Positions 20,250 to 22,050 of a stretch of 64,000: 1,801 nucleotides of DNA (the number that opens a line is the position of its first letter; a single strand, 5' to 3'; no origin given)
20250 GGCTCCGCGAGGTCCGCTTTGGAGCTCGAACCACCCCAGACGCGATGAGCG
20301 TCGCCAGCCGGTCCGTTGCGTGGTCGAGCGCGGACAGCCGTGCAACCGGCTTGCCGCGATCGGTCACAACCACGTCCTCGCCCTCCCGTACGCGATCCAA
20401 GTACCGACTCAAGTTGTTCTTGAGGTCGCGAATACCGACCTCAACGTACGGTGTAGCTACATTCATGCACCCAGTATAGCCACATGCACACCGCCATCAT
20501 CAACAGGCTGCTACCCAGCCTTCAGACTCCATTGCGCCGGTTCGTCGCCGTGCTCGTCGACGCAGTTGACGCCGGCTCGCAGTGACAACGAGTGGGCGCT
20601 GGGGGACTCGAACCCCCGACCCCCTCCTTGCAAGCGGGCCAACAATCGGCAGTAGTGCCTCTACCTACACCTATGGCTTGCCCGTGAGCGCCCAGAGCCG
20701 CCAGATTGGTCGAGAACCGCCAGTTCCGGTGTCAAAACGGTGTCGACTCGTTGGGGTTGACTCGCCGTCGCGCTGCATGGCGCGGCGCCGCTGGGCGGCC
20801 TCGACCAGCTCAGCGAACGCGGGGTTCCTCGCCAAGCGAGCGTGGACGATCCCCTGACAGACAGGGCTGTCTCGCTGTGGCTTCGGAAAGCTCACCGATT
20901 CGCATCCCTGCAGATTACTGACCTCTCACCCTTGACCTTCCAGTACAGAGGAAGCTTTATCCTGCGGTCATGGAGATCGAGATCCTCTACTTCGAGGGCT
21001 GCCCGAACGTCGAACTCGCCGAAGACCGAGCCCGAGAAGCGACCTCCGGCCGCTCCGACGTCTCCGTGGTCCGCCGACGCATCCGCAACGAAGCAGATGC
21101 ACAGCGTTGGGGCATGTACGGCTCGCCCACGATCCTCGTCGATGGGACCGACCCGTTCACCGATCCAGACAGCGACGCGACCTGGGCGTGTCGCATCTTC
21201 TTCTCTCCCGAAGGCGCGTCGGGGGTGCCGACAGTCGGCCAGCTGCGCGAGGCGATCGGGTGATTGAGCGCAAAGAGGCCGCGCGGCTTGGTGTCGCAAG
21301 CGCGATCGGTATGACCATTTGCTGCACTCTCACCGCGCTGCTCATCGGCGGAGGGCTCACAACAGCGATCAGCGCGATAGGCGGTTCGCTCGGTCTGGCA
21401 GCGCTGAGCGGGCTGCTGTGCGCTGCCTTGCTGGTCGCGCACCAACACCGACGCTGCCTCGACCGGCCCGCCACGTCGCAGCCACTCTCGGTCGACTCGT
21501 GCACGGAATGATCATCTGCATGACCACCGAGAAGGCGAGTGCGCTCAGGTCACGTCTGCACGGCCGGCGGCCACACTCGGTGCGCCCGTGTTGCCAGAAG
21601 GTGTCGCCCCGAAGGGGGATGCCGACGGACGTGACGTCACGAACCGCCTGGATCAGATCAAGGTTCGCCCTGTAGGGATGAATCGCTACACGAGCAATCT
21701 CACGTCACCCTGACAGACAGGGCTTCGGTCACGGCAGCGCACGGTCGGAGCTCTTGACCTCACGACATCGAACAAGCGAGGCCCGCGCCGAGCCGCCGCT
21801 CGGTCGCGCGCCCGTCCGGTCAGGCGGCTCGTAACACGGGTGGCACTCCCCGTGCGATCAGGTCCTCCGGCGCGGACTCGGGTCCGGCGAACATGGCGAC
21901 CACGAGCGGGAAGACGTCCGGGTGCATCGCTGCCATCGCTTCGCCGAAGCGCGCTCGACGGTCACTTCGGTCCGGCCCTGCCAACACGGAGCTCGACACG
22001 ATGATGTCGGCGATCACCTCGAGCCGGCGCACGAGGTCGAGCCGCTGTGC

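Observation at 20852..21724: Mini-cassette of a Cys-motif thioredoxin-fold protein and a CC-motif two-TM protein, bracketed by 17-nt direct repeats, with no regulator or reductase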

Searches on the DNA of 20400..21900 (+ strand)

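Call 27: search_dna_similar(query=window:20840-21730:+, collection=plasmids, mode=distant, max_rows=15)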
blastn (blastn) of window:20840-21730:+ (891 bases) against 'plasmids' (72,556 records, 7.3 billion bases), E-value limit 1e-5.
Records with a match: 2; places in all: 2; records where one place covers at least 80% of the query: 0.
Best place of each record, by identity: 80-90% 2.
By first word of the organism name: Streptomyces 2.
By predicted mobility (MOB-suite, as given by PLSDB): non-mobilizable 2.
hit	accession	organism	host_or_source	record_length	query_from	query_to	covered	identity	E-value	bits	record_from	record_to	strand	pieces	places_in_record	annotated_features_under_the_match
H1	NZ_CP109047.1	Streptomyces sp. NBC_00637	-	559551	270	319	6%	88.0%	3e-7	64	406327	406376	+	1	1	alkylmercury lyase family protein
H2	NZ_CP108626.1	Streptomyces rubiginosohelvolus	-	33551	271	319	5%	87.8%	9e-7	63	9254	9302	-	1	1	alkylmercury lyase family protein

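Call 29: get_annotated_region(hit=H1, flank=6000)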
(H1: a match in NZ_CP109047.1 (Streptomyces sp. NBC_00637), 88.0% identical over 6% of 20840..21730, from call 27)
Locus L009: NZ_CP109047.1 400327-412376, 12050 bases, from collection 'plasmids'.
description: Streptomyces sp. NBC_00637 strain NBC 00637 plasmid unnamed1, complete sequence
organism: Streptomyces sp. NBC_00637 (NCBI taxid 2903667)
taxonomy: Bacteria; Actinomycetota; Actinomycetes; Kitasatosporales; Streptomycetaceae; Streptomyces; Streptomyces sp. NBC 00637
host: -; source: -; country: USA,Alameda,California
typing (MOB-suite, as given by PLSDB): non-mobilizable
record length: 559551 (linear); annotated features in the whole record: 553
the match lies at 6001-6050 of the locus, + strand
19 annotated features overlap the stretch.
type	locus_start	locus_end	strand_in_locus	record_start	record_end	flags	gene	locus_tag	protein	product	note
CDS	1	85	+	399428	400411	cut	-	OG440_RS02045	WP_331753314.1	M56 family metallopeptidase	-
CDS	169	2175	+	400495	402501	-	-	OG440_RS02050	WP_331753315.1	copper resistance protein CopC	-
CDS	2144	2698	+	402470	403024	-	-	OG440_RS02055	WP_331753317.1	hypothetical protein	-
CDS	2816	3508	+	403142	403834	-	-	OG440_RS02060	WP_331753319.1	DUF3105 domain-containing protein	-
CDS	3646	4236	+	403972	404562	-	-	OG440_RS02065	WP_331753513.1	DUF305 domain-containing protein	-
CDS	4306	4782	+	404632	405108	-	-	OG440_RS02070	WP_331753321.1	DUF2752 domain-containing protein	-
CDS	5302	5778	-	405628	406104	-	-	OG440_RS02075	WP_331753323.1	heavy metal-responsive transcriptional regulator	-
CDS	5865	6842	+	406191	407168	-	-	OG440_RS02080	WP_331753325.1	alkylmercury lyase family protein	-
CDS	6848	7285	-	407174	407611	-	-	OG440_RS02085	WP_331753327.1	hypothetical protein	-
CDS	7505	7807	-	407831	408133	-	-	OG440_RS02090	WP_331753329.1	hypothetical protein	-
CDS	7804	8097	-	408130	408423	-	-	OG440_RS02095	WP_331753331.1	hypothetical protein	-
CDS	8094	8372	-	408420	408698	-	-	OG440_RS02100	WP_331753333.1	hypothetical protein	-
CDS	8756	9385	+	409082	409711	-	-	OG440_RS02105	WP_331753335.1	class I SAM-dependent methyltransferase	-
CDS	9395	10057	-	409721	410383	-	-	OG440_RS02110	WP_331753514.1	TlpA disulfide reductase family protein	-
CDS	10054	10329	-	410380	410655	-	-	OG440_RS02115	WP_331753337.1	hypothetical protein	-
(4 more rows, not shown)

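Call 30: get_annotated_region(hit=H2, flank=6000)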
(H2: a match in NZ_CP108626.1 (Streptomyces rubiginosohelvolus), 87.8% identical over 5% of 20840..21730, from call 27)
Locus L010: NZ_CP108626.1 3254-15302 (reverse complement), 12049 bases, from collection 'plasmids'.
description: Streptomyces rubiginosohelvolus strain NBC_01139 plasmid unnamed1, complete sequence
organism: Streptomyces rubiginosohelvolus (NCBI taxid 67362)
taxonomy: Bacteria; Actinomycetota; Actinomycetes; Kitasatosporales; Streptomycetaceae; Streptomyces; Streptomyces rubiginosohelvolus
host: -; source: -; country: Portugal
typing (MOB-suite, as given by PLSDB): non-mobilizable
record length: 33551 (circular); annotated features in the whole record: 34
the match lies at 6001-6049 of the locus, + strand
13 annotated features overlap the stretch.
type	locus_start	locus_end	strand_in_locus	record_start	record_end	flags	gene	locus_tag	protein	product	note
CDS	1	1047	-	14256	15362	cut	-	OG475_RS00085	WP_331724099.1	hypothetical protein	-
CDS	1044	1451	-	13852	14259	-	-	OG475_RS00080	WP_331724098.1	hypothetical protein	-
CDS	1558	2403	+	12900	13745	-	-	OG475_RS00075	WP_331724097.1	hypothetical protein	-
CDS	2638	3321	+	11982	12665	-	-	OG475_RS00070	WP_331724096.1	hypothetical protein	-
CDS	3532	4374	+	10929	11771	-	-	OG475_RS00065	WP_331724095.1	ParA family protein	-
CDS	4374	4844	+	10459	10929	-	-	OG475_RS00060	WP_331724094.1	hypothetical protein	-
CDS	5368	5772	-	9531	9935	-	-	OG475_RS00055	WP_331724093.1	heavy metal-responsive transcriptional regulator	-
CDS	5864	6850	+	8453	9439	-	-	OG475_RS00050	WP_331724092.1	alkylmercury lyase family protein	-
CDS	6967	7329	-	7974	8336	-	-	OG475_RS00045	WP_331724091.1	DUF4158 domain-containing protein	-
CDS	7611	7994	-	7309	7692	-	-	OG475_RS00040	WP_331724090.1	hypothetical protein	-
CDS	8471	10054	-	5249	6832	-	-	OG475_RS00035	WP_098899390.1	hypothetical protein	-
CDS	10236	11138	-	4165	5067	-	-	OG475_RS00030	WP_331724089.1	bifunctional DNA primase/polymerase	-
CDS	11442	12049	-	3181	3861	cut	-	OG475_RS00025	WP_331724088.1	ATP-binding protein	-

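Call 86: search_rna_families(source=window, start=20400, end=21900, threshold=evalue, max_evalue=1)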
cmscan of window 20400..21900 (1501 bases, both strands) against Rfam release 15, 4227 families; matches with E-value up to 1: 3.
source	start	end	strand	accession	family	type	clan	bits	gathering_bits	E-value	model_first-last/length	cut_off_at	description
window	20562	20650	-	RF03522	mir-4850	Gene; miRNA;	-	22.7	93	0.12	1-89/89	no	mir-4850 microRNA precursor family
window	20595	20671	-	RF01684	mascRNA-menRNA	Gene;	-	22.2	42.5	0.13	1-56/56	no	MALAT1-associated small cytoplasmic RNA/MEN beta RNA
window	20556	20621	-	RF01850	beta_tmRNA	Gene;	CL00001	13.5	84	0.12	82-161/331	no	Betaproteobacteria transfer-messenger RNA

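Call 90: search_dna_similar(query=window:21655-21726:+, collection=plasmids, mode=distant, max_evalue=0.01, max_rows=15)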
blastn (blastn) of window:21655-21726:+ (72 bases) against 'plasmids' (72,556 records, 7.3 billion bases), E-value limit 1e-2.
No match.

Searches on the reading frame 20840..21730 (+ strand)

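Call 53: search_protein_families(library=pfam, proteins=[L009:5865-6839:+], max_evalue=0.1)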
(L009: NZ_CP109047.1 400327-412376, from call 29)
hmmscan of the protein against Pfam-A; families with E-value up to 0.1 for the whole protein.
L009:5865-6839:+ (325 aa): 2 families
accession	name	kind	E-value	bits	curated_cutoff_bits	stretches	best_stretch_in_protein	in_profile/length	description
PF03243.20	MerB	-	2.5e-36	124.9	27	1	196-320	1-126/126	Alkylmercury lyase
PF13192.12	Thioredoxin_3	-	0.0007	20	24.8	1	1-70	1-67/76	Thioredoxin domain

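Call 54: search_protein_families(library=ncbifam, proteins=[L009:5865-6839:+], max_evalue=0.00001)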
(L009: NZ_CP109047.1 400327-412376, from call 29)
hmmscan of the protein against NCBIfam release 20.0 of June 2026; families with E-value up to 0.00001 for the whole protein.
L009:5865-6839:+ (325 aa): 4 families
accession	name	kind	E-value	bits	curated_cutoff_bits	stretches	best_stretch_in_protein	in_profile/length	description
NF033555.1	lyase_MerB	exception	3.5e-21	75.7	200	1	154-309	14-168/181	organomercurial lyase MerB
NF009710.0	PRK13239.1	equivalog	4.1e-21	75.3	193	1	152-317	33-195/210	alkylmercury lyase MerB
NF040728.1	MerB_rel_SaoL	equivalog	4e-18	65.8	140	1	167-253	47-133/159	MerB-like organometallic lyase SaoL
NF049942.1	DF_fam_seleno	subfamily_domain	2.4e-17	62.7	70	1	3-95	1-96/96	DF family (seleno)protein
